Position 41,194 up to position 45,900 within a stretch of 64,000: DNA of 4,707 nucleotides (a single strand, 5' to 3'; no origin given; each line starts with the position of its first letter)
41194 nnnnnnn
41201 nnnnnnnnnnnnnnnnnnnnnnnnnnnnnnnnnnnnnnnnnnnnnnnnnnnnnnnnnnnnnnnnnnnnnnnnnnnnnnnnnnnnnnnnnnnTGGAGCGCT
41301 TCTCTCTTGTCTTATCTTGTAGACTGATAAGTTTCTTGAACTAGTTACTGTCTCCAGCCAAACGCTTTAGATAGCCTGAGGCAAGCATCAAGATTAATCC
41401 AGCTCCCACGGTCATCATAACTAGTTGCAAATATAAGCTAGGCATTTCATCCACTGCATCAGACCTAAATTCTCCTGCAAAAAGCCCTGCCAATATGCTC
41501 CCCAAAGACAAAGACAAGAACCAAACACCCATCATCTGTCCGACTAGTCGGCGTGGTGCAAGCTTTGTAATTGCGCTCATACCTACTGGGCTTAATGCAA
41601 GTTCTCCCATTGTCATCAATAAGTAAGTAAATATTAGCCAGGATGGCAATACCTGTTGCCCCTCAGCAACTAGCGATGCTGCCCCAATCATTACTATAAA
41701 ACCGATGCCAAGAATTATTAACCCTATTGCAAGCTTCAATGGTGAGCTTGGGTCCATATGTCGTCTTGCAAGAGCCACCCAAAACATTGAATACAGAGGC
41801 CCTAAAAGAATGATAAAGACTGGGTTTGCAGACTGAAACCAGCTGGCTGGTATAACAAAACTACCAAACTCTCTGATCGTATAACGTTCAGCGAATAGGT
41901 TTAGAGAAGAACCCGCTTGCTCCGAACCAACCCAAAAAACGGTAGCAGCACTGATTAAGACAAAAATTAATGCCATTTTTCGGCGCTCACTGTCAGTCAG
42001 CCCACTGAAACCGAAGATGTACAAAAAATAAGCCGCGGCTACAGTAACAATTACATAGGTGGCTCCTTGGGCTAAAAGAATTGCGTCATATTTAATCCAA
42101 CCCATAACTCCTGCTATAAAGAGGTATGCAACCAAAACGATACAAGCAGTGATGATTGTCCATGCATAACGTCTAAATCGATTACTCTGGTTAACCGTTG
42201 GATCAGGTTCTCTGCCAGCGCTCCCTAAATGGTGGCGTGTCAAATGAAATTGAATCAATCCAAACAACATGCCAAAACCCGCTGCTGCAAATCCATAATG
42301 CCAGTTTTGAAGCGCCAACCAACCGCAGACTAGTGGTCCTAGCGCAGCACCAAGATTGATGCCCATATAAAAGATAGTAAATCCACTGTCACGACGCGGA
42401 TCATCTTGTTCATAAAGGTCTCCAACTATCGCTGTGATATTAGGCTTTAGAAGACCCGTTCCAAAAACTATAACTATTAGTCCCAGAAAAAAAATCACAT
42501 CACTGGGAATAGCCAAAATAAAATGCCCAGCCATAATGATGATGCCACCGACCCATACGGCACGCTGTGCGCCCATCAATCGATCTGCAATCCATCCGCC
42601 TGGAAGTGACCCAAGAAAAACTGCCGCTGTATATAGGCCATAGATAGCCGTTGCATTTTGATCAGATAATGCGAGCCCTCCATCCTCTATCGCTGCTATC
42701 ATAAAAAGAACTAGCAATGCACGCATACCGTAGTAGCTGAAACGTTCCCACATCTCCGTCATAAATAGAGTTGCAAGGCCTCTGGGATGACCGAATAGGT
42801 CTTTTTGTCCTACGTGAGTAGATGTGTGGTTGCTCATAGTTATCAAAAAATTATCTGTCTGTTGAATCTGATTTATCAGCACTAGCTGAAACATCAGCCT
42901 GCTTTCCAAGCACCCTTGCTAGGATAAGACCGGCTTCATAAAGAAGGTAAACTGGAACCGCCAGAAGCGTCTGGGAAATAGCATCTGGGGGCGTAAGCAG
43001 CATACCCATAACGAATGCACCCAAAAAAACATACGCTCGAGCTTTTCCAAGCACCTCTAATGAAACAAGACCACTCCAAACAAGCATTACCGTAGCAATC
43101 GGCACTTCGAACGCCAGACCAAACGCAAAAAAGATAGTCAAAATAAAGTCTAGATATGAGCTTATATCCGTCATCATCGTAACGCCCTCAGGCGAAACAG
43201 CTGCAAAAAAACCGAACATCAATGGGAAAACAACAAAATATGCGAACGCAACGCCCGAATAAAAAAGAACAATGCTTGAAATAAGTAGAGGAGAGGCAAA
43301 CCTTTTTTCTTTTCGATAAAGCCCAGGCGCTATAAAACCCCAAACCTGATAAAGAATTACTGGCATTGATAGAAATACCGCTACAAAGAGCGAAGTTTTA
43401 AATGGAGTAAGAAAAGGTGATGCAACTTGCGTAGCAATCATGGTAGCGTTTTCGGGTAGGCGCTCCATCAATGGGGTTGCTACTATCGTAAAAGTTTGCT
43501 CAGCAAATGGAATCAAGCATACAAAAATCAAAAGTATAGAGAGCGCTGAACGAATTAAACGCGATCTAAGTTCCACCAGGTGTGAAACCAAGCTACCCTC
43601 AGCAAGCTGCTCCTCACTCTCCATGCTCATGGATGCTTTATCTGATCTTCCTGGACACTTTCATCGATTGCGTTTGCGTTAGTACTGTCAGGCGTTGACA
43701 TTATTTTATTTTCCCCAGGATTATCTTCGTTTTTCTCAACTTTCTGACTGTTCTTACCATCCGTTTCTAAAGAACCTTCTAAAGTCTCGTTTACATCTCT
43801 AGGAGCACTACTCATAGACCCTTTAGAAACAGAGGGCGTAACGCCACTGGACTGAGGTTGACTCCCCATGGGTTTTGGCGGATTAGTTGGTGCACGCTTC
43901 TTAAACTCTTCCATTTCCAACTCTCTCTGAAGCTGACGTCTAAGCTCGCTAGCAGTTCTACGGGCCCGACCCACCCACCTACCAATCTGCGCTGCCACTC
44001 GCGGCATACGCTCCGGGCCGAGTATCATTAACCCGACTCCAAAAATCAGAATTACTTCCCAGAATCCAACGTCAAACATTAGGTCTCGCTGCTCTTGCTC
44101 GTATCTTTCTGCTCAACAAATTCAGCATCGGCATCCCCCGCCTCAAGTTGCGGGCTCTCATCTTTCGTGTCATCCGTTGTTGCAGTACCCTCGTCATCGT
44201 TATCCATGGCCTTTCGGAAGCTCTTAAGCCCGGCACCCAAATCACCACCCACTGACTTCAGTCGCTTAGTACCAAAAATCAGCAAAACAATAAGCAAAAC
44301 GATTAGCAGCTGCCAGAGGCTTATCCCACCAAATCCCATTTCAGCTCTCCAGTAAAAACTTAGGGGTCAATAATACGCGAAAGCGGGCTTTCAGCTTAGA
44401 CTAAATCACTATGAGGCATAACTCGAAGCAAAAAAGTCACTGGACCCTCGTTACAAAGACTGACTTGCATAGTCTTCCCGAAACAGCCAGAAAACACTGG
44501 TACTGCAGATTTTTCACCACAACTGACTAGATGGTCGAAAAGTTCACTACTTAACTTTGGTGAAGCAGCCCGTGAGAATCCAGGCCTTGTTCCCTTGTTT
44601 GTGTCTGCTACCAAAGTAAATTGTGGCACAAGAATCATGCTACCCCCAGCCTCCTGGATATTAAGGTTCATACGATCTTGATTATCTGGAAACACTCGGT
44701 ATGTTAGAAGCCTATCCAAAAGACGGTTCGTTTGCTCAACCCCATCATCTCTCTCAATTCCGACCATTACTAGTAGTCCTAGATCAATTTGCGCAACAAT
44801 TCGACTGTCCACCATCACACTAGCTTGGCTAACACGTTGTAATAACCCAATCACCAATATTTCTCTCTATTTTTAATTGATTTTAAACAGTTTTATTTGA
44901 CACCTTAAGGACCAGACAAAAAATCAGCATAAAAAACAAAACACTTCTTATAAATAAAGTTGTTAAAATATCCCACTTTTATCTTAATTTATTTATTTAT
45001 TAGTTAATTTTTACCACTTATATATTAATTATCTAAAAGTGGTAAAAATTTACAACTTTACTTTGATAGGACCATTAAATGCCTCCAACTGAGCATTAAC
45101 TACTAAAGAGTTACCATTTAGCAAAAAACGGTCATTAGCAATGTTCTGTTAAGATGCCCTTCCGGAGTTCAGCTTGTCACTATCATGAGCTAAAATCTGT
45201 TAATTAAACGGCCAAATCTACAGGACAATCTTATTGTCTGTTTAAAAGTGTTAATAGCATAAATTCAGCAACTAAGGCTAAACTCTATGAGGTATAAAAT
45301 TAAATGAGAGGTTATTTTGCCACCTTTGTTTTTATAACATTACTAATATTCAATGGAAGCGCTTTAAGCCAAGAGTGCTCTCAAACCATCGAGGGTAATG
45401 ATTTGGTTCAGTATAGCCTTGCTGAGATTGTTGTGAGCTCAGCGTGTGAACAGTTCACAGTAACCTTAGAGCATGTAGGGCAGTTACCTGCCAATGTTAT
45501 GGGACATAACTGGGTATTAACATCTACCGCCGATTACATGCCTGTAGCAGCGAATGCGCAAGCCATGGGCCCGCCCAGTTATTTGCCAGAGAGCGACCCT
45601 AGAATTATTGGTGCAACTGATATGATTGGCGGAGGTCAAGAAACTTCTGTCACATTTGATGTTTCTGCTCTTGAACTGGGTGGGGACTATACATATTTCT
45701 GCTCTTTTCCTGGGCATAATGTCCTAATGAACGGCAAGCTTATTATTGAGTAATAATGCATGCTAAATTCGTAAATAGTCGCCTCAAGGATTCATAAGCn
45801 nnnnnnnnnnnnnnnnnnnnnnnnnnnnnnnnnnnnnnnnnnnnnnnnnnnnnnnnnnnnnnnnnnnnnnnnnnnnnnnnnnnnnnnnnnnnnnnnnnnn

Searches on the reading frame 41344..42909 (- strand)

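Call 71: search_protein_families(library=pfam, proteins=[window:41344-42909:-], max_evalue=0.00001)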
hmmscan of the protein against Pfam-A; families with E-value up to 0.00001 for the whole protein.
window:41344-42909:- (522 aa): 2 families
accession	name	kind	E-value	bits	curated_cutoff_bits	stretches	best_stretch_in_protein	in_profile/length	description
PF00854.27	PTR2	-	3.1e-66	224.3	27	1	116-478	2-376/392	POT family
PF07690.21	MFS_1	-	9e-25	87.7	33.4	1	57-327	6-286/347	Major Facilitator Superfamily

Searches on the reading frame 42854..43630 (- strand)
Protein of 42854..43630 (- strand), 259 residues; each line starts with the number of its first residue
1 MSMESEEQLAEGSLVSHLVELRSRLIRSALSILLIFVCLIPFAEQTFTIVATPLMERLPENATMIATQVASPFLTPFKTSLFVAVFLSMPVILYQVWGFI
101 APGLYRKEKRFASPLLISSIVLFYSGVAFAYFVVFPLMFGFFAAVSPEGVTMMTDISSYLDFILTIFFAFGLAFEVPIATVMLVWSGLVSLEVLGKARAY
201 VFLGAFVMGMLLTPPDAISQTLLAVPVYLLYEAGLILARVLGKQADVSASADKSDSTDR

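Call 15: search_protein_families(library=pfam, proteins=[window:42854-43630:-], max_evalue=0.001)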
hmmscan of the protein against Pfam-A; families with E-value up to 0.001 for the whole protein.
window:42854-43630:- (259 aa): 1 family
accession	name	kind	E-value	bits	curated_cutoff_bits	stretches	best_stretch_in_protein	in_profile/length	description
PF00902.23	TatC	-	6.2e-68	229.1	25.1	1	16-226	1-208/208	Sec-independent protein translocase protein (TatC)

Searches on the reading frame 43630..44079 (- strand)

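Call 15: search_protein_families(library=pfam, proteins=[window:43630-44079:-], max_evalue=0.001)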
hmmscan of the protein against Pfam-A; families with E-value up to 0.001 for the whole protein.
window:43630-44079:- (150 aa): 1 family
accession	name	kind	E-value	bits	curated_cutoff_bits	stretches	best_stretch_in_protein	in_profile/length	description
PF02416.21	TatA_B_E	-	4.2e-06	26.3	21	1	4-50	1-47/53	mttA/Hcf106 family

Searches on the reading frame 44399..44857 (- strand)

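Call 15: search_protein_families(library=pfam, proteins=[window:44399-44857:-], max_evalue=0.001)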
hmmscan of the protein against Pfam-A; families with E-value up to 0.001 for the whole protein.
window:44399-44857:- (153 aa): 1 family
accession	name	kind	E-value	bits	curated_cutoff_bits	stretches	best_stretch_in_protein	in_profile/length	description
PF02580.21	Tyr_Deacylase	-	2.7e-45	154.7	25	1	5-144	3-143/144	D-Tyr-tRNA(Tyr) deacylase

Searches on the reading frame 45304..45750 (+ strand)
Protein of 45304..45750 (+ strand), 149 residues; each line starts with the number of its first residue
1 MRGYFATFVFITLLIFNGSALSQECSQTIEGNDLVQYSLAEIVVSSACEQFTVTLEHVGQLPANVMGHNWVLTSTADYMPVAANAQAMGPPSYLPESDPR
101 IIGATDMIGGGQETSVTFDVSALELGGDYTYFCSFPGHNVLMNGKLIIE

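Call 15: search_protein_families(library=pfam, proteins=[window:45304-45750:+], max_evalue=0.001)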
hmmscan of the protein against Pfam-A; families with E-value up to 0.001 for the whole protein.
window:45304-45750:+ (149 aa): 1 family
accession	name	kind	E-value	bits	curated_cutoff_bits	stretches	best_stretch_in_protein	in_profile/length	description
PF00127.26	Copper-bind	-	3e-17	63.3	21.2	1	24-149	2-99/99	Copper binding proteins, plastocyanin/azurin family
